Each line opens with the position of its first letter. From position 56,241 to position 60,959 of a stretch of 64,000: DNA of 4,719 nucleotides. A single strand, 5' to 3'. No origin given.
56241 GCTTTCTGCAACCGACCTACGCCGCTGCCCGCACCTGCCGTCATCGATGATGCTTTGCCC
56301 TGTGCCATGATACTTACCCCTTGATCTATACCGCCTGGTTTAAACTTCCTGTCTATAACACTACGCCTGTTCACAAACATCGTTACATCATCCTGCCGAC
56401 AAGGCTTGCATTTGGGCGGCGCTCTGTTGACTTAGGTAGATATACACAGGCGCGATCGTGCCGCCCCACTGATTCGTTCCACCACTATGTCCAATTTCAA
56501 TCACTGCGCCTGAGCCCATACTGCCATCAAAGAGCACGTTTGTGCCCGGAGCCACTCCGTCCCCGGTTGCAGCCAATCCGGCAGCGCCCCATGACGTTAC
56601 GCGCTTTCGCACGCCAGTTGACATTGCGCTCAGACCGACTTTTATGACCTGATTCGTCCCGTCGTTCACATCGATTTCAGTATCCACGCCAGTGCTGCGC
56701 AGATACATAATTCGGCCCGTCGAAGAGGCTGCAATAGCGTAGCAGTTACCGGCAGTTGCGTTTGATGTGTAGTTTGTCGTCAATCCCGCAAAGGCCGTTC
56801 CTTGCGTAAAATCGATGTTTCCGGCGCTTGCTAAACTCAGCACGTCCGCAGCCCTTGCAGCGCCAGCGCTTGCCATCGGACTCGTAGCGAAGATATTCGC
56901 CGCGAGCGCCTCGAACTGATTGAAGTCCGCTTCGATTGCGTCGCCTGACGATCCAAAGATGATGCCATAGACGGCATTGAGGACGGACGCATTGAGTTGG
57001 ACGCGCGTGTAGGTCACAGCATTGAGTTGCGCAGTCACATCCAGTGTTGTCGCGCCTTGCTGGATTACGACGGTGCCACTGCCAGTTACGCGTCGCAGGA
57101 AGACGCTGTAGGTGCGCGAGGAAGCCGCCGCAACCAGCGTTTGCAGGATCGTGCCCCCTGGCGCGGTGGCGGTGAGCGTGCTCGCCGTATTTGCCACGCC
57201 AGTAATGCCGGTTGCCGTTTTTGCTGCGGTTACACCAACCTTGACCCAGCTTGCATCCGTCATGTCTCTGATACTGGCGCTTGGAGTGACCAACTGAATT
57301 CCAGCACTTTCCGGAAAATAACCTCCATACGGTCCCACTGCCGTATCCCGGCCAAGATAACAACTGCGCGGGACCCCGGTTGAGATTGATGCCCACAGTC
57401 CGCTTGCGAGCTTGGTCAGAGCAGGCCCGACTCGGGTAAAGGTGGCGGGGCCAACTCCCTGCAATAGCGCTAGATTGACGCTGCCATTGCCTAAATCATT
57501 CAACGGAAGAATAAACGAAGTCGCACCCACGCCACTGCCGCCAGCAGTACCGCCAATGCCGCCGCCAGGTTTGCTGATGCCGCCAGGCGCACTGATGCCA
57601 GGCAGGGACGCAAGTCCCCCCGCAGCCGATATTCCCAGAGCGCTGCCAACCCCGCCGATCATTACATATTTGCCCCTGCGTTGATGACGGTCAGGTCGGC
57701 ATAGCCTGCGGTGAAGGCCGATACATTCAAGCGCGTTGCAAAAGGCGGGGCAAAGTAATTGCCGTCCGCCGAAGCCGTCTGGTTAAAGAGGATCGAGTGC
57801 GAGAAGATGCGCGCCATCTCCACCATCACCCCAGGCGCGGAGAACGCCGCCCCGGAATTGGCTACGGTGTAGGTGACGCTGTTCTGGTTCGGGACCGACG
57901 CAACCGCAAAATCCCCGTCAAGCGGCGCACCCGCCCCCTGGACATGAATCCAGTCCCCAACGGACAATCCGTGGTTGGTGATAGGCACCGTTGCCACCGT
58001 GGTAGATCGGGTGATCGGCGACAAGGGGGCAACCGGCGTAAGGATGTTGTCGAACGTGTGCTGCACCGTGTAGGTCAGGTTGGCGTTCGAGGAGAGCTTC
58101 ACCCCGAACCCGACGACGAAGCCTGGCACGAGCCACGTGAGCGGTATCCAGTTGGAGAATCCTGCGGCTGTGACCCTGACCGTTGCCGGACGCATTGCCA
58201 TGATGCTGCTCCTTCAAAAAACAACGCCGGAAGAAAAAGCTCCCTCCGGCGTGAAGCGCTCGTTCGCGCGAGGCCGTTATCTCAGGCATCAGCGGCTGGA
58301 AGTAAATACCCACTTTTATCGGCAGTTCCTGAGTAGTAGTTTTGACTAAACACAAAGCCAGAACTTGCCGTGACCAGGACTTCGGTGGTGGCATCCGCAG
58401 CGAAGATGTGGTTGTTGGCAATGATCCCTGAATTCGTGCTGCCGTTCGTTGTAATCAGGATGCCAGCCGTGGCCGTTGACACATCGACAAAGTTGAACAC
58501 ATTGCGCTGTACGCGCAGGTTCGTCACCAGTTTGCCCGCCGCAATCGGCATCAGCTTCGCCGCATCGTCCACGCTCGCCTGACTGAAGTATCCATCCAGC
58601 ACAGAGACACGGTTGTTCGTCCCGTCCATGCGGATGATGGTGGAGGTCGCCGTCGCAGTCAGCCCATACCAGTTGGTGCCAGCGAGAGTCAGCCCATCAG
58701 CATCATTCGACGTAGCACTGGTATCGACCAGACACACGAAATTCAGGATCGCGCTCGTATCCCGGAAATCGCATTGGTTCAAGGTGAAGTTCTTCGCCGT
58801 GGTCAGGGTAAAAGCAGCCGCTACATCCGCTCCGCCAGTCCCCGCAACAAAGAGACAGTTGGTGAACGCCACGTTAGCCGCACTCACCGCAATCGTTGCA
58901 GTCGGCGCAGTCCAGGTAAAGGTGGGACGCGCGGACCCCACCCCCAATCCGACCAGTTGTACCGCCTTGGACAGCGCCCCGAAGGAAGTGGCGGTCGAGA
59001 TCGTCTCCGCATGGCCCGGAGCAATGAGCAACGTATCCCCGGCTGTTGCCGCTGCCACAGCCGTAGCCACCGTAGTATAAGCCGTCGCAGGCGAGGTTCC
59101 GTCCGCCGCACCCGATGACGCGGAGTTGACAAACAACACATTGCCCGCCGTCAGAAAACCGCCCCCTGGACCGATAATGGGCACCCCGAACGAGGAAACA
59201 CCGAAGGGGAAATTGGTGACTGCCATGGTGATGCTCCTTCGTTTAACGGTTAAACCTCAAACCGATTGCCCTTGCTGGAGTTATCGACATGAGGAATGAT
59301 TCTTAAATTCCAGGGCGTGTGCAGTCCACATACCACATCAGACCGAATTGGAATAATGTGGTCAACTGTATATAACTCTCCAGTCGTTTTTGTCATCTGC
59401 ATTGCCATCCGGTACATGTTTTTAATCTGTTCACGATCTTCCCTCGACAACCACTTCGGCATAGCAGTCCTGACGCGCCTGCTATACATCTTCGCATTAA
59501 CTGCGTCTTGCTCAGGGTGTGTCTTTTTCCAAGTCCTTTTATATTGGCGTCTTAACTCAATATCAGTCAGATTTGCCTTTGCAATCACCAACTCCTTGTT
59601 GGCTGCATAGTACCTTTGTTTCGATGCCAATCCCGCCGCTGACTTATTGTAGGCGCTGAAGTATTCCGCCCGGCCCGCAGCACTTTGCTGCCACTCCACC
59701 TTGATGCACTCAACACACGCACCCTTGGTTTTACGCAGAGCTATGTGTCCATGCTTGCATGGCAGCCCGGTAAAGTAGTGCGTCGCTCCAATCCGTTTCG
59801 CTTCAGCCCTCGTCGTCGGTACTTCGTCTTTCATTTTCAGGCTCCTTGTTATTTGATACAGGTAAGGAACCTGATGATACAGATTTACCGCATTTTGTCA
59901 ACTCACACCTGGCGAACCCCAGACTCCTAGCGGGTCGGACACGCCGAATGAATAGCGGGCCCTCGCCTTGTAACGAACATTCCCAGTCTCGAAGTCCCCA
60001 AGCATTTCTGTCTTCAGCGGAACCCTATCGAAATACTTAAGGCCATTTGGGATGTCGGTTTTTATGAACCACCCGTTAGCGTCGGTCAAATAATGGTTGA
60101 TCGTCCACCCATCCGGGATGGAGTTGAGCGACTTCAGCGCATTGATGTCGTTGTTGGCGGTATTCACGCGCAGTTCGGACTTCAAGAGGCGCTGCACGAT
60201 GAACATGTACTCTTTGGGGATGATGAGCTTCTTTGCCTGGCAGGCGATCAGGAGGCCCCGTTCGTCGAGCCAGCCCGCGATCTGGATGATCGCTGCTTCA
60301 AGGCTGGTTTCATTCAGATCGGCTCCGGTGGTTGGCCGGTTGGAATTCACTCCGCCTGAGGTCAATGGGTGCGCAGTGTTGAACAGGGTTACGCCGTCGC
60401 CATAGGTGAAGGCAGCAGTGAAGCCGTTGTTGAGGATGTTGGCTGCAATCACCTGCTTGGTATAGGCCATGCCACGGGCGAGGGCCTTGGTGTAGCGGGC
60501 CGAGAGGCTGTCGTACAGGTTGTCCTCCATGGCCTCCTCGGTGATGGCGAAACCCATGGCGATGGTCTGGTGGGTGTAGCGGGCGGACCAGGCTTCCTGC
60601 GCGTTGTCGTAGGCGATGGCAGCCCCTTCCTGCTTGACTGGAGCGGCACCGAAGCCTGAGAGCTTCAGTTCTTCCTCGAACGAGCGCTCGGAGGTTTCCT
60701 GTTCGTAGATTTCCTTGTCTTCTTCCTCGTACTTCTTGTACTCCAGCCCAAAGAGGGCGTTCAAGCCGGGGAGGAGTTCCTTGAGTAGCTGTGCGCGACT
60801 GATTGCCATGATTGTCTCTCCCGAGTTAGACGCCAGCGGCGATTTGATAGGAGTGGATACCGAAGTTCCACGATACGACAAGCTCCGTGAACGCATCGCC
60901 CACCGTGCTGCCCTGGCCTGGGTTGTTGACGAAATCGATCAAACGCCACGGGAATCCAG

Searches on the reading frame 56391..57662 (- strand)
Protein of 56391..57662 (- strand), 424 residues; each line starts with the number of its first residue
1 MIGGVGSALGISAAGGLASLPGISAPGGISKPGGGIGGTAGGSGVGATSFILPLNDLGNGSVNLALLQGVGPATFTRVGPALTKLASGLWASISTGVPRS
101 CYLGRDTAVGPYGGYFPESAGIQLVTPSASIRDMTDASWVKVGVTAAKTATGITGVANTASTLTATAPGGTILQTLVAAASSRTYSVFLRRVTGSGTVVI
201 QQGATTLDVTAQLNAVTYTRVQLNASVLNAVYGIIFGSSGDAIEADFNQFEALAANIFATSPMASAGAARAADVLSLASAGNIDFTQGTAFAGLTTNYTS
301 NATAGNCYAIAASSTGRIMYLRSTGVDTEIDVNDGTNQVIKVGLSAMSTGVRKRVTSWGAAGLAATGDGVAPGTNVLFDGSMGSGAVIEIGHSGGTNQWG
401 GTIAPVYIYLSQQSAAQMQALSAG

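Call 49: find_encoding_contigs(protein=window:56391-57662:-, flank=10000, max_places=2)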
Protein window:56391-57662:- (424 aa): 1 contig read that carries it; 1 place shown.
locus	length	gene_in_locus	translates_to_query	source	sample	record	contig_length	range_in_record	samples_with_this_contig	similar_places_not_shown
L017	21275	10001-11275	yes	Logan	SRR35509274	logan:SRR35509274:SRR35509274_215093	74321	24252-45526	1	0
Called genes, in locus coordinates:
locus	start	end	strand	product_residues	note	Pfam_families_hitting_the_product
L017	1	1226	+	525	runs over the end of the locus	PF17289:Terminase_6C (weak)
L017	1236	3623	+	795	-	-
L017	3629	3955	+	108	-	-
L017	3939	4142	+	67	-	-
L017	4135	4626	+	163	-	PF00166:Cpn10 (weak)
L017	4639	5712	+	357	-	-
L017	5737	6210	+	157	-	-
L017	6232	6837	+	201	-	-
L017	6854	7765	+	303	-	PF10124:Mu-like_gpT (faint), PF25209:Phage_capsid_4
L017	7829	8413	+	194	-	-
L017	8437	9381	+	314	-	-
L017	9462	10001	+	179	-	PF12195:End_beta_barrel (weak)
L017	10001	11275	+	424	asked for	-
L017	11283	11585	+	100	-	-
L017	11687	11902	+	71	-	-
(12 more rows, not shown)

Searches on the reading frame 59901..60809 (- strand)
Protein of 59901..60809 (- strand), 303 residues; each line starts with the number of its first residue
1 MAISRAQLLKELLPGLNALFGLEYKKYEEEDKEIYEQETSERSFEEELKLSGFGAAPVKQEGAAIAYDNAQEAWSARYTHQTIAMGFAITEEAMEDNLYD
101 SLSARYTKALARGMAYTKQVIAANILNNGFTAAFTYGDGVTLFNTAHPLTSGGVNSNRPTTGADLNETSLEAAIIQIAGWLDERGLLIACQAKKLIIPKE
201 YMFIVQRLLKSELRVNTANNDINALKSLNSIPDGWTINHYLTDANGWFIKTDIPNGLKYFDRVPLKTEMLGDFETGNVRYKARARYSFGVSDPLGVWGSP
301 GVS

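Call 72: search_dna_similar(query=window:59901-60809:-, collection=phages, mode=protein, max_rows=15)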
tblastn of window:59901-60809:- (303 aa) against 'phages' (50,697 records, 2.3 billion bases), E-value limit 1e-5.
Records with a match: 23; places in all: 23; records where one place covers at least 80% of the query: 20.
Best place of each record, by identity: 60-80% 6; <60% 17.
By first word of the organism name: Caudoviricetes 7; Caulobacter 4; Planktothrix 2; Pelagibacter 2; Roseobacter 2; Synechococcus 1; Phage 1; phage 1; Alcaligenes 1; Bacillus 1; and 1 more.
By host as written in the record: - 8; Caulobacter vibrioides CB15 3; Candidatus Pelagibacter sp. HTCC1062 2; Roseobacter sp. FZCC0083 2; Synechococcus sp. 1; Planktothricoides raciborskii 1; Gammaproteobacteria 1; unknown 1; and 4 more.
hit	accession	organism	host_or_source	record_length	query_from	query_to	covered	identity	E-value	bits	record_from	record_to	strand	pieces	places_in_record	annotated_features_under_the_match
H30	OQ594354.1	Synechococcus phage MinM2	Synechococcus sp.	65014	2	301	99%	71.0%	3e-124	396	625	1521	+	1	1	hypothetical protein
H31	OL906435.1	Planktothrix phage Pag-Yong1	Planktothrix agardhii FACHB-1261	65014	2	301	99%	71.0%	3e-124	396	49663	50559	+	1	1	major capsid protein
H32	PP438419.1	Planktothrix phage Pra-JY27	Planktothricoides raciborskii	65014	2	301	99%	71.0%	3e-124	396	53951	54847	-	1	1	hypothetical protein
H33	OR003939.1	Phage DSL-LC04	Gammaproteobacteria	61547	1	301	99%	63.1%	5e-109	352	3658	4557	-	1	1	major capsid protein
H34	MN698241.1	Pelagibacter phage HTVC027P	Candidatus Pelagibacter sp. HTCC1062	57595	1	296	98%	61.1%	5e-103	335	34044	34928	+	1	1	capsid protein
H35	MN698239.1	Pelagibacter phage HTVC023P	Candidatus Pelagibacter sp. HTCC1062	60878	1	299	99%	60.5%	9e-109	352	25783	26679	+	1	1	capsid protein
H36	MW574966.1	phage 023Pt_psg01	unknown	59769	1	299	99%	58.9%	5e-97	318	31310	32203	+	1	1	putative phage head protein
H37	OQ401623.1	Roseobacter phage CRP-901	Roseobacter sp. FZCC0083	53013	1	303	100%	54.5%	1e-91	303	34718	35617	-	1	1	putative head protein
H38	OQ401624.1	Roseobacter phage CRP-902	Roseobacter sp. FZCC0083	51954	1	303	100%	54.5%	1e-91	303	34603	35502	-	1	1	major head subunit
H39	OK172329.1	Alcaligenes phage vB_Af_QDWS535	Alcaligenes faecalis 10106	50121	3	301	99%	45.2%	1e-70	242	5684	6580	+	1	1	hypothetical protein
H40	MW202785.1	Caudoviricetes sp.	Manatee Spring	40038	10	301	96%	43.2%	2e-63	221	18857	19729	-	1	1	major capsid protein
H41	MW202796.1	Caudoviricetes sp.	Manatee Spring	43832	3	301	99%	40.1%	2e-62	218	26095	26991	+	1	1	major capsid protein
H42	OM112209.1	Bacillus phage PK1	Bacillus sp. (in: Bacteria)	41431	10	301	96%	34.1%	9e-32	130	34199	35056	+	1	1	major head subunit family protein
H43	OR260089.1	Caulobacter phage GB2A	Caulobacter vibrioides CB15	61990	50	302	83%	39.1%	2e-52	190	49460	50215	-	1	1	hypothetical protein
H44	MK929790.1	Caulobacter phage RW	Caulobacter vibrioides CB15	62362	50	302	83%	39.1%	2e-52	190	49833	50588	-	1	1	hypothetical protein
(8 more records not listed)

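Call 73: find_related_loci(query=window:59901-60809:-, collection=genome_contigs, flank=3000)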
Query window:59901-60809:- (303 aa) in genome_contigs; peptide patterns used: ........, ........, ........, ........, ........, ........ (x = any residue, [..] = any of these).
126 stretches matched a pattern; 19 encode a relative of the query (tblastn E <= 1e-3); 19 distinct loci.
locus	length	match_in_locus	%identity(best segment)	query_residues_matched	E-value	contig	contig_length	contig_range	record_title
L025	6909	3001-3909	75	1-303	3e-158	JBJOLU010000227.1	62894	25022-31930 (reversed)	MAG: Bacteroidota bacterium isolate tombigeeriver_2019_sw_WHONDRS-S19S_0020_B_bin.46 scaffold_2643972, whole genome shot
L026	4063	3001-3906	73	1-303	2e-154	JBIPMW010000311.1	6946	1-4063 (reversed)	MAG: Crocinitomicaceae bacterium isolate ME2017-07-18_3300034272_group7_bin207 Rohwer_bin786_scaffold_10614_c1, whole ge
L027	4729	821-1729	73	1-303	5e-153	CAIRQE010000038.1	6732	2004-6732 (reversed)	uncultured bacterium isolate KR2_bin-0756 genome assembly, contig: bin-0756:038/136, whole genome shotgun sequence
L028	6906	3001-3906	72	1-302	3e-152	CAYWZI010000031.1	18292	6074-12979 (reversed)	MAG TPA_asm: uncultured Microbacteriaceae bacterium isolate SRP319275_co3_96 genome assembly, contig: NODE_3391_length_1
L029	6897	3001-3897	74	1-299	1e-151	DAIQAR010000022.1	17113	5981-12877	MAG TPA_asm: Candidatus Nanopelagicaceae bacterium isolate CTOTU22604 NODE_838_length_17113_cov_13.249560, whole genome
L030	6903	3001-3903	72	1-301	2e-150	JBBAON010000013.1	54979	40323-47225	MAG: Candidatus Methylopumilus sp. isolate EUL_142 ctg13-EUL_142, whole genome shotgun sequence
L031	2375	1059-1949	72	1-297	1e-159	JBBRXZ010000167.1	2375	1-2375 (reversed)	MAG: Candidatus Saccharimonadales bacterium isolate La5_maxbin2.247 La5_maxbin2.247_K_2192986_L_2375_cov_20.8138, whole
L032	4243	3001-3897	71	1-299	1e-148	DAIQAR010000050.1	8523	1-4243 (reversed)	MAG TPA_asm: Candidatus Nanopelagicaceae bacterium isolate CTOTU22604 NODE_2175_length_8523_cov_17.317903, whole genome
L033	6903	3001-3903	70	1-301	2e-147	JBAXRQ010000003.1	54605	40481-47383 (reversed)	MAG: bacterium isolate ELA587 MAG587_3, whole genome shotgun sequence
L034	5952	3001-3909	71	1-301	3e-147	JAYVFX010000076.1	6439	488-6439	MAG: Deltaproteobacteria bacterium isolate GL45_Down_concoct_107 GL45_Down_concoct_107_75, whole genome shotgun sequence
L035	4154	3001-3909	72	1-303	1e-145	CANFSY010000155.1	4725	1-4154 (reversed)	MAG: Rhodobacteraceae bacterium isolate Jr-16oct17-247 genome assembly, contig: Jr-16oct17-C34097, whole genome shotgun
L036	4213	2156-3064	70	1-303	1e-143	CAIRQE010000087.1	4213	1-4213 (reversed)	uncultured bacterium isolate KR2_bin-0756 genome assembly, contig: bin-0756:087/136, whole genome shotgun sequence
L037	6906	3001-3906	69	2-303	2e-139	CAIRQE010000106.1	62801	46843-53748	uncultured bacterium isolate KR2_bin-0756 genome assembly, contig: bin-0756:106/136, whole genome shotgun sequence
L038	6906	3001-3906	69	1-301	2e-133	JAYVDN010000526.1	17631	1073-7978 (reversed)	MAG: Polaromonas sp. isolate GL34_DN_concoct_23_sub GL34_DN_concoct_23_sub_525, whole genome shotgun sequence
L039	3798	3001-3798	70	1-266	1e-128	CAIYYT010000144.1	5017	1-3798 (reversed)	uncultured bacterium isolate AlinenSedimentsCore2_bin-0496 genome assembly, contig: bin-0496:144/266, whole genome shotg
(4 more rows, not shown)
